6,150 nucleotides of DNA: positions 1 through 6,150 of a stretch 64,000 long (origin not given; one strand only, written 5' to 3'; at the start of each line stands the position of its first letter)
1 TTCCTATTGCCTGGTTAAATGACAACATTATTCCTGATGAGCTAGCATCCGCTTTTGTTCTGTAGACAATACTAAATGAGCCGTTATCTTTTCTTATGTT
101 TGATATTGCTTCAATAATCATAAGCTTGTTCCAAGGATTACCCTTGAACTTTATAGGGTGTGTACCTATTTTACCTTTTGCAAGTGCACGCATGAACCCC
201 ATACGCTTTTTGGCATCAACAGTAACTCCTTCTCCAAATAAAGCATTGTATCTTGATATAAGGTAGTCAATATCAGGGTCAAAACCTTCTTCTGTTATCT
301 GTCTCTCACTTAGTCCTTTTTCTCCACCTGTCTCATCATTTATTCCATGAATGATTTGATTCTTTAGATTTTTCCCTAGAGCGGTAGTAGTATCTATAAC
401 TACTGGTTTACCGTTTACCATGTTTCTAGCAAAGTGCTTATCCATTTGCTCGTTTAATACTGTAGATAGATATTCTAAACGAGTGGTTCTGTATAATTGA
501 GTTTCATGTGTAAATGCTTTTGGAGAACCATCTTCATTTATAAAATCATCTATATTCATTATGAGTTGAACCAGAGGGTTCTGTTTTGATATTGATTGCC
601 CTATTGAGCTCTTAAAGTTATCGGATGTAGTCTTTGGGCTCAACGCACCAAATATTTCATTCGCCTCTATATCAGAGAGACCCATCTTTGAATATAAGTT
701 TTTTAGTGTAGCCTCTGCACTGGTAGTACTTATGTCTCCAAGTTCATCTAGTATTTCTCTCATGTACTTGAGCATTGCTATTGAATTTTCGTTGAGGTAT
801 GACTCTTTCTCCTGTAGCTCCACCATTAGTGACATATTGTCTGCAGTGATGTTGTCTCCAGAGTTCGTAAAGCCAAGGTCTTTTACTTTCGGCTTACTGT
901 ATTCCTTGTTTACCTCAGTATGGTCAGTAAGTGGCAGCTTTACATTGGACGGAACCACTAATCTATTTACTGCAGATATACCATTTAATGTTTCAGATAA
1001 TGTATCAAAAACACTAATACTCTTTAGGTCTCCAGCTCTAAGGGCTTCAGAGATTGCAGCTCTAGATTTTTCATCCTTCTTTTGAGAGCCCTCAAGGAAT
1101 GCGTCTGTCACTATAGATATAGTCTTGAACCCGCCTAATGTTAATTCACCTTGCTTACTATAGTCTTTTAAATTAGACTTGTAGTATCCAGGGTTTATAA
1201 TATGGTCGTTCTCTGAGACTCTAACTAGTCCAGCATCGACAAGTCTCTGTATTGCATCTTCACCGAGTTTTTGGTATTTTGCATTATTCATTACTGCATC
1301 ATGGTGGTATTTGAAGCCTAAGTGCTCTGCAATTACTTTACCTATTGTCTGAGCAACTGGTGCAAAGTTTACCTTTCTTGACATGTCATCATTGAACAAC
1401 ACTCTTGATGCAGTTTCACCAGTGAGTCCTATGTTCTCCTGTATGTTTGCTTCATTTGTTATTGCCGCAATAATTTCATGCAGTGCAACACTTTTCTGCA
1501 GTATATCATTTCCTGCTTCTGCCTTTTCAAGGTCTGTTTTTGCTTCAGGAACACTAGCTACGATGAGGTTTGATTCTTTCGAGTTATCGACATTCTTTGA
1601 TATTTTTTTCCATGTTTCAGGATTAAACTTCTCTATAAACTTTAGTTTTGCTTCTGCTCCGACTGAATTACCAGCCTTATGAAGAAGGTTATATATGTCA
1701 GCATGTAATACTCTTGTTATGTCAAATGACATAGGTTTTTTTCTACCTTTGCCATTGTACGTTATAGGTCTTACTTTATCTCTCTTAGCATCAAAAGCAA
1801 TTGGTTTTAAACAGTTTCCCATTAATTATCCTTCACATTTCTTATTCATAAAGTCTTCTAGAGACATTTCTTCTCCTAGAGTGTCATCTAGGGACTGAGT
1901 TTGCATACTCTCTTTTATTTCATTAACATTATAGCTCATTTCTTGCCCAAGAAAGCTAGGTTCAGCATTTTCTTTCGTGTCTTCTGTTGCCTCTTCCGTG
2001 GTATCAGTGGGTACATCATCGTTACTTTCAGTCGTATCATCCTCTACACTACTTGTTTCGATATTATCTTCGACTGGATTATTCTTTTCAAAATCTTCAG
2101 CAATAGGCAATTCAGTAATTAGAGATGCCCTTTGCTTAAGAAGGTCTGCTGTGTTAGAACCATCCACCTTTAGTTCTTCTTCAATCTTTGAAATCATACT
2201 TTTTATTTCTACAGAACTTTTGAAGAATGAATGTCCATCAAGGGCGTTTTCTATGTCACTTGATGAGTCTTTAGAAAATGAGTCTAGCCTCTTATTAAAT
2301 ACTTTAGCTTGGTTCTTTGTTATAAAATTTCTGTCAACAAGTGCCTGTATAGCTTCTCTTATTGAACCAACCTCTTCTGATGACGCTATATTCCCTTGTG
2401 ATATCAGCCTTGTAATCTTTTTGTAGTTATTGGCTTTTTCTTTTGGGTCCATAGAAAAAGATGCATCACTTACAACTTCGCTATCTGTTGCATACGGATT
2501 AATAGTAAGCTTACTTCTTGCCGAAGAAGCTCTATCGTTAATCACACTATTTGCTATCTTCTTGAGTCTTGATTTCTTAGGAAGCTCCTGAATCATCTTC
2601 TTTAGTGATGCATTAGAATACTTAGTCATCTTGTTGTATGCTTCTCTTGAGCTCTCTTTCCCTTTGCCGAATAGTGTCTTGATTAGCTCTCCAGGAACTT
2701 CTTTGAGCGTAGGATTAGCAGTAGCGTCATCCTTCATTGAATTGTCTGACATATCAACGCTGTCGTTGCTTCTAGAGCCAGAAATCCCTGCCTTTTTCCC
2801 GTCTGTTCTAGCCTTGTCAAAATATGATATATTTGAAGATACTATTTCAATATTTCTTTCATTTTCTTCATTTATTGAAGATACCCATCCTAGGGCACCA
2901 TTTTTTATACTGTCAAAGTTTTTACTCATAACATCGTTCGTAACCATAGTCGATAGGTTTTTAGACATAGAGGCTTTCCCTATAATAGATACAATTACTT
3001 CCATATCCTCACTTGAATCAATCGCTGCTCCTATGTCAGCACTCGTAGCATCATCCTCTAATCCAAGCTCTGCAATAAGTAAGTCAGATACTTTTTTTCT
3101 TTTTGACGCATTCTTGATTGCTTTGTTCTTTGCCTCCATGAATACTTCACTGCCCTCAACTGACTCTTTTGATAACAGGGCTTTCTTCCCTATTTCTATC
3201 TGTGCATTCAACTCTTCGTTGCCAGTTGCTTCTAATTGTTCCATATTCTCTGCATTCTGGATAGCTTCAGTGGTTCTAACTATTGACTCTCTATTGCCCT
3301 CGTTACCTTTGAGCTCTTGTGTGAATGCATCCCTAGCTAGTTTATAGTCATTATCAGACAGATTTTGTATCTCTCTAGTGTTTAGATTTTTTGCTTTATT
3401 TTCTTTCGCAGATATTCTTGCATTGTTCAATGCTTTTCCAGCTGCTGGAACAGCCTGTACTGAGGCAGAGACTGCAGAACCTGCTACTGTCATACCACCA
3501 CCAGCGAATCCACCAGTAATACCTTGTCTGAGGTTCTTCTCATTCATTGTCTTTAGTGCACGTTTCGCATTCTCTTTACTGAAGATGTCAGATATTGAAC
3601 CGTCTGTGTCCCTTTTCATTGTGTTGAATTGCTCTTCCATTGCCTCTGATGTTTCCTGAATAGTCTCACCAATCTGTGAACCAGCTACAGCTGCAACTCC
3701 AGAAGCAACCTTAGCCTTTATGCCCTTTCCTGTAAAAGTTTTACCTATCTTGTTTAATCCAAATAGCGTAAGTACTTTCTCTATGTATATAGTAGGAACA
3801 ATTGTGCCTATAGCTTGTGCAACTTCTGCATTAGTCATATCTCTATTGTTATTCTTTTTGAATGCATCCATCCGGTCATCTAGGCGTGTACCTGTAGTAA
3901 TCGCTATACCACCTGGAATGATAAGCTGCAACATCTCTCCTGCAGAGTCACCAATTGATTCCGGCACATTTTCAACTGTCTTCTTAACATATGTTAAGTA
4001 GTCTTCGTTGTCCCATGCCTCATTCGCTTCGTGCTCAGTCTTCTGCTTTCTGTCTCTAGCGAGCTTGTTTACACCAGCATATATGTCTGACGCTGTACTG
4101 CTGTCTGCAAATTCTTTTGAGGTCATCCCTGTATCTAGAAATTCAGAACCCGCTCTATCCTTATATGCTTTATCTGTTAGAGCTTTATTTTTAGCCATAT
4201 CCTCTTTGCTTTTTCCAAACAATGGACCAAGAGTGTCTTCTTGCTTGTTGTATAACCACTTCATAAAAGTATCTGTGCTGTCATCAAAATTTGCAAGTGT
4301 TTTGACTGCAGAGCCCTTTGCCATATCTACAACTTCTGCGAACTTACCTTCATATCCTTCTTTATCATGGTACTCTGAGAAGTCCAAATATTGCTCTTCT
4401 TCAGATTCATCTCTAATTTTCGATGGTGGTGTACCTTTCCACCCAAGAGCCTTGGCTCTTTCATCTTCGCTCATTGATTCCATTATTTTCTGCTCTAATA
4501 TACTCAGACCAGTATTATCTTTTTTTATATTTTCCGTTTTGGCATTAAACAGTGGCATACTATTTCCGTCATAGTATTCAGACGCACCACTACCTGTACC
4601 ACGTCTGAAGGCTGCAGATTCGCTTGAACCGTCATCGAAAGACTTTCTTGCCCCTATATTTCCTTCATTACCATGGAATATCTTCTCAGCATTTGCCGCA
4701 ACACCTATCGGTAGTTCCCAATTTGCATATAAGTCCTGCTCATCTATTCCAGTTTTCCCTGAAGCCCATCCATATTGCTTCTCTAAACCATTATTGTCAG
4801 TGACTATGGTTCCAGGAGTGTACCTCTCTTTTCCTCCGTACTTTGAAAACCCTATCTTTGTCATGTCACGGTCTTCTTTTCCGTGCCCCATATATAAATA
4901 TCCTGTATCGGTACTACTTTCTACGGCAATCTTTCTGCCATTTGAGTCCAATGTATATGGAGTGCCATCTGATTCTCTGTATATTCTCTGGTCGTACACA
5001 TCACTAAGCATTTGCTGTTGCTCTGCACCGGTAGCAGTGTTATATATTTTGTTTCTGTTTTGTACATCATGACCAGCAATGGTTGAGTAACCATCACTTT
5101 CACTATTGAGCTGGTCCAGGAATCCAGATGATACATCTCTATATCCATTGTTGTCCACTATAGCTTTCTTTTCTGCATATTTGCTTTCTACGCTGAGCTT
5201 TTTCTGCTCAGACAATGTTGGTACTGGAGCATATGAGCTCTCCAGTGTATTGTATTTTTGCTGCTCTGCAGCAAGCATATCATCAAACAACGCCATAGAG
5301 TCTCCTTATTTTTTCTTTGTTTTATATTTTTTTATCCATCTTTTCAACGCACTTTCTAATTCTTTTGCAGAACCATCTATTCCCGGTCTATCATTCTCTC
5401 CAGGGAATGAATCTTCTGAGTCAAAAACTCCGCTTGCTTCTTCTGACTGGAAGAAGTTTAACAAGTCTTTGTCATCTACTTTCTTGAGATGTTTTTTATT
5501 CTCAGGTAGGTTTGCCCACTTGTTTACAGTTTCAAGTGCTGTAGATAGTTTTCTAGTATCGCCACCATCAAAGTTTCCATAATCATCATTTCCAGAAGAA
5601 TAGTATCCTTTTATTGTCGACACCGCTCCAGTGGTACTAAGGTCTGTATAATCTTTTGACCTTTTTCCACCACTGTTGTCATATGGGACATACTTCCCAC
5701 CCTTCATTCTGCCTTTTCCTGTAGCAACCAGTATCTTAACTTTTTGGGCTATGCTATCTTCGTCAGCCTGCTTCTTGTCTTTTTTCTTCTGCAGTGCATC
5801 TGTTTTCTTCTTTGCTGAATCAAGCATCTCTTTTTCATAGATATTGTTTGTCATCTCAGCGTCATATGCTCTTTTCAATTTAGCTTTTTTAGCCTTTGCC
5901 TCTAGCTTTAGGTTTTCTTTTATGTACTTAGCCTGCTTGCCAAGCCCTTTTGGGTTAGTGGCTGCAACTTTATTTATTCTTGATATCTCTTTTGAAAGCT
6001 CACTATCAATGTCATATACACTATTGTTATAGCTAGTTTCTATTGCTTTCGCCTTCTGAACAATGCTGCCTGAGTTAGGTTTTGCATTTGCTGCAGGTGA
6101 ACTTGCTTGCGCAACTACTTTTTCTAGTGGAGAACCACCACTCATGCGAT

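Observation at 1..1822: Second single-subunit RNA polymerase paralog at the end of the virion-protein module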

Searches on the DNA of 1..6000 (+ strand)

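Call 5: search_dna_similar(query=window:1-6000:+, collection=phages, mode=near)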
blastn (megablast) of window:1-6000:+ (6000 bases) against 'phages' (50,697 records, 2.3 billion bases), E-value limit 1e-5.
No match.
